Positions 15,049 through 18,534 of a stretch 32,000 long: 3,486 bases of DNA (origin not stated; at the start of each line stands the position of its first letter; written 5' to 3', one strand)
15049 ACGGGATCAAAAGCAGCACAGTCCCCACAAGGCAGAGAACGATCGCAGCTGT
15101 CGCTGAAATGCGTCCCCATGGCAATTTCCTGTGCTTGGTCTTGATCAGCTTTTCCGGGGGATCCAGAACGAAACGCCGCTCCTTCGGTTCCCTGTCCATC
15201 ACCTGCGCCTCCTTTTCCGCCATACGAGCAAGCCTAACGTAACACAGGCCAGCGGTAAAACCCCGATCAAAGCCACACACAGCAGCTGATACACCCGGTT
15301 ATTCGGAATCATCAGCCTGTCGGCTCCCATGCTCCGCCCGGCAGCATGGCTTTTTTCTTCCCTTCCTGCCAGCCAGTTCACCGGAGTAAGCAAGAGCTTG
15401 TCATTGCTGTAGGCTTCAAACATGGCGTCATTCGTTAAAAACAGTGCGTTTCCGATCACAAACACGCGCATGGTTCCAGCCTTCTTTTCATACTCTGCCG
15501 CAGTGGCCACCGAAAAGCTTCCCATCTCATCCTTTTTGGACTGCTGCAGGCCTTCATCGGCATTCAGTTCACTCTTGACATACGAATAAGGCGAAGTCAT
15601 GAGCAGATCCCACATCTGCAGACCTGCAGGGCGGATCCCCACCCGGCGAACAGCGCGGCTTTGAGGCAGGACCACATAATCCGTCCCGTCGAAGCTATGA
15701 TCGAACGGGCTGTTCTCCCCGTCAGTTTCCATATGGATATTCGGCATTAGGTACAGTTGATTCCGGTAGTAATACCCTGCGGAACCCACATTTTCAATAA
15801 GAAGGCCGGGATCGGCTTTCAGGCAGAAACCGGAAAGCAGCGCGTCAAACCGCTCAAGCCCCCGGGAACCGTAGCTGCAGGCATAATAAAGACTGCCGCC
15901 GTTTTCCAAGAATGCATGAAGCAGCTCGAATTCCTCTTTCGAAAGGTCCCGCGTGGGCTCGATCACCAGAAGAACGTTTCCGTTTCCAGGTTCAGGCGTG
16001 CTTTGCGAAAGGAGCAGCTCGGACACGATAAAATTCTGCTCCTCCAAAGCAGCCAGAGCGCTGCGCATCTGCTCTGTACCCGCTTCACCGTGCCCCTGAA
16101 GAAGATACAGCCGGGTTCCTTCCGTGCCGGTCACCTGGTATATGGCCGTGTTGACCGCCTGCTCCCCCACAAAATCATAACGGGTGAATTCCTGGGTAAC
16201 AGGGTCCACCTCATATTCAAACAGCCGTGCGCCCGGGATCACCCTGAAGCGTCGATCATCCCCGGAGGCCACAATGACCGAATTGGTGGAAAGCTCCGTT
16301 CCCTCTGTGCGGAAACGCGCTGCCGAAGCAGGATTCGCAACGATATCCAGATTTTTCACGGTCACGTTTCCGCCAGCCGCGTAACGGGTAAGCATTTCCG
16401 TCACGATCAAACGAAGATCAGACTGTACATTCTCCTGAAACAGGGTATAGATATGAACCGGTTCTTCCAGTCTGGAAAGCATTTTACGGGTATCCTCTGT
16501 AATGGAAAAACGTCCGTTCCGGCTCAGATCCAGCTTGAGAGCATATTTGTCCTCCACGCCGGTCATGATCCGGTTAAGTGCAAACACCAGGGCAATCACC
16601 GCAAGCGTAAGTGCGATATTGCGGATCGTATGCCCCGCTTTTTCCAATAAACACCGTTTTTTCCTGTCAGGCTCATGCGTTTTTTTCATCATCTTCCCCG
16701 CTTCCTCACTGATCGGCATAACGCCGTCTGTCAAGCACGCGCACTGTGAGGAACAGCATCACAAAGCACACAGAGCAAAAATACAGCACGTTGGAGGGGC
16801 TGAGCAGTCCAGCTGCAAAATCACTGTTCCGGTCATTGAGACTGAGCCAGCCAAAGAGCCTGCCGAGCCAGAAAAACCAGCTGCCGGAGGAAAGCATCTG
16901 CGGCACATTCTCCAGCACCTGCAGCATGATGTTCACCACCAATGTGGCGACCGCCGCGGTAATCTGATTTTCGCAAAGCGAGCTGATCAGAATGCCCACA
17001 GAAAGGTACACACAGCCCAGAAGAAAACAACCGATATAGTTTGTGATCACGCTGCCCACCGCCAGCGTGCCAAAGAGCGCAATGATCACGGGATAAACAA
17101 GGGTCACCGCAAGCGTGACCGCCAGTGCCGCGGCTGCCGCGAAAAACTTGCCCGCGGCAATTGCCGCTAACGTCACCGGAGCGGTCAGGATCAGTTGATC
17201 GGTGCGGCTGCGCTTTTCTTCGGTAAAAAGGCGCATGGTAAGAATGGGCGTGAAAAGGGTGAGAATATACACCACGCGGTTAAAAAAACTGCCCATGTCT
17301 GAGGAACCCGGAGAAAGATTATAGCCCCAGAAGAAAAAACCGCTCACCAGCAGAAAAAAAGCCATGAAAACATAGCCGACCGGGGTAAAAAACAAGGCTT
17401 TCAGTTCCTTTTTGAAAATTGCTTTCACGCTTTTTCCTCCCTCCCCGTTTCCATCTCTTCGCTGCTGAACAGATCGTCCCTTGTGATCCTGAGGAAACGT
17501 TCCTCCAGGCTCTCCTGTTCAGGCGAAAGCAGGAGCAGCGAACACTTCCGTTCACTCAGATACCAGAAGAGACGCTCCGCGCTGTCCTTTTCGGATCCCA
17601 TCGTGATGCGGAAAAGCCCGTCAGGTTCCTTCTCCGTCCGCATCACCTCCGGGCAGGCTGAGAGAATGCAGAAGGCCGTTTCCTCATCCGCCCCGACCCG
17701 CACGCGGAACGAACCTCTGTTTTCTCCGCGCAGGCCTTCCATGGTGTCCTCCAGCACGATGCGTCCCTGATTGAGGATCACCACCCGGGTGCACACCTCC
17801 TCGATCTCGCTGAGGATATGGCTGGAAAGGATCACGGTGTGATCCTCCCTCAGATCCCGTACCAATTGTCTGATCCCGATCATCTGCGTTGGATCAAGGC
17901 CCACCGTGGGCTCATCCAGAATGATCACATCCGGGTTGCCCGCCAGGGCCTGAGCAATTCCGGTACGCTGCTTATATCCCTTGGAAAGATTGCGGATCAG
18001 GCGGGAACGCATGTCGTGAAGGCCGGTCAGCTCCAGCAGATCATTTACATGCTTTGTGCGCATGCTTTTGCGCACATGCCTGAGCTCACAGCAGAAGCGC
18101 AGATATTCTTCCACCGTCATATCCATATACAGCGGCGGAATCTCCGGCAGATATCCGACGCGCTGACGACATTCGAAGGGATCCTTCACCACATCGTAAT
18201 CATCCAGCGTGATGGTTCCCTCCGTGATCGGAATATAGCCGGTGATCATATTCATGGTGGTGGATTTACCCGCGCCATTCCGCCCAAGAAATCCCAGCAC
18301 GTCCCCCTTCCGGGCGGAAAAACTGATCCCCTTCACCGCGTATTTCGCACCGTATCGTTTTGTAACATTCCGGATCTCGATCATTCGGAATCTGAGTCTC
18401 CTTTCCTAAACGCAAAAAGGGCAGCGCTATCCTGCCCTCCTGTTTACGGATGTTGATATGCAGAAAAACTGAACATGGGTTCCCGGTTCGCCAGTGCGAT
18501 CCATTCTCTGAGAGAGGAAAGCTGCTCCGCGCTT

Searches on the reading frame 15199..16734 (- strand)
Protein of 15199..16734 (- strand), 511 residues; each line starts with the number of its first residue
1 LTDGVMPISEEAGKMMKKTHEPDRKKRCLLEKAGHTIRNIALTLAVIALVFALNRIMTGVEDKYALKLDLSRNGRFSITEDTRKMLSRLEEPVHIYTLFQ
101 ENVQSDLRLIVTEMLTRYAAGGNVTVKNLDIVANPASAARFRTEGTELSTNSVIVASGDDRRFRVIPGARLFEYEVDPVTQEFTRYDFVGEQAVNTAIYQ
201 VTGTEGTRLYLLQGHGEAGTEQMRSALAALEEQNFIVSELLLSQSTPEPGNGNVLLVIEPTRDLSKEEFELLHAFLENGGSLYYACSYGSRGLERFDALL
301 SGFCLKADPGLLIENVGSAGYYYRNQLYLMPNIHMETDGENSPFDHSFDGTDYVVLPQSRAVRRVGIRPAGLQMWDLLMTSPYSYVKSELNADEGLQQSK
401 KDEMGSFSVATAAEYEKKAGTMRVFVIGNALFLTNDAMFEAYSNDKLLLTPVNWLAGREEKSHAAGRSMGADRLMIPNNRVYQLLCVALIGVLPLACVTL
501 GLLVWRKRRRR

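Call 46: search_protein_families(library=pfam, proteins=[window:15199-16734:-], max_evalue=0.000001)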
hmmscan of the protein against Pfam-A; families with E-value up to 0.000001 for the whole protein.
window:15199-16734:- (511 aa): 2 families
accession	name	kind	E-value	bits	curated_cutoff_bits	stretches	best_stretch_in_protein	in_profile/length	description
PF09822.16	ABC_transp_aux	-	1.1e-15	58.2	34.7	1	208-447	3-284/288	ABC-type uncharacterized transport system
PF23357.1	DUF7088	-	6.8e-10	39.5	27.8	1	73-159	2-91/105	Domain of unknown function (DUF7088)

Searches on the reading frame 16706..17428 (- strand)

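Call 46: search_protein_families(library=pfam, proteins=[window:16706-17428:-], max_evalue=0.000001)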
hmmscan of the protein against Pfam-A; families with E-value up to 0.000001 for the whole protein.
window:16706-17428:- (240 aa): 3 families
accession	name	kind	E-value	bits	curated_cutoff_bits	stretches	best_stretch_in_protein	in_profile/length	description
PF12698.13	ABC2_membrane_3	-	8.7e-09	35.4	31.6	1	52-170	168-283/347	ABC-2 family transporter protein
PF12679.13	ABC2_membrane_2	-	6.8e-08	32.5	27.2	0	58-173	80-199/283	ABC-2 family transporter protein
PF12730.13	ABC2_membrane_4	-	8.7e-07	29.5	27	1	11-167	14-177/179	ABC-2 family transporter protein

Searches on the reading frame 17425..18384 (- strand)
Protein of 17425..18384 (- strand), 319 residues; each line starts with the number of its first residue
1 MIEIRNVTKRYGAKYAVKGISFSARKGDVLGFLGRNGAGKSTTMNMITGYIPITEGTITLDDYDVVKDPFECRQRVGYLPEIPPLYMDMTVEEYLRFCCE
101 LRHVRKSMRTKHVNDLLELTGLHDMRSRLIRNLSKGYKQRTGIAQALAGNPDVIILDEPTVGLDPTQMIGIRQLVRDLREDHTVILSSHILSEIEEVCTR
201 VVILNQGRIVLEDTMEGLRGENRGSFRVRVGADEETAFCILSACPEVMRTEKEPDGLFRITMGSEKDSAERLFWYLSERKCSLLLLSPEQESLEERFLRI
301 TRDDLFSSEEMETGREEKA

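Call 47: search_protein_families(library=pfam, proteins=[window:17425-18384:-], max_evalue=0.000001)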
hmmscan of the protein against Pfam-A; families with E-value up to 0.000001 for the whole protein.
window:17425-18384:- (319 aa): 2 families
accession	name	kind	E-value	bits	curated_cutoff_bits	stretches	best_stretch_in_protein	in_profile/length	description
PF00005.33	ABC_tran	-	9.7e-30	104.4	25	1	18-160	2-136/137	ABC transporter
PF13304.12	AAA_21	-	2.1e-08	35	27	0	129-192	234-301/304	AAA domain, putative AbiEii toxin, Type IV TA system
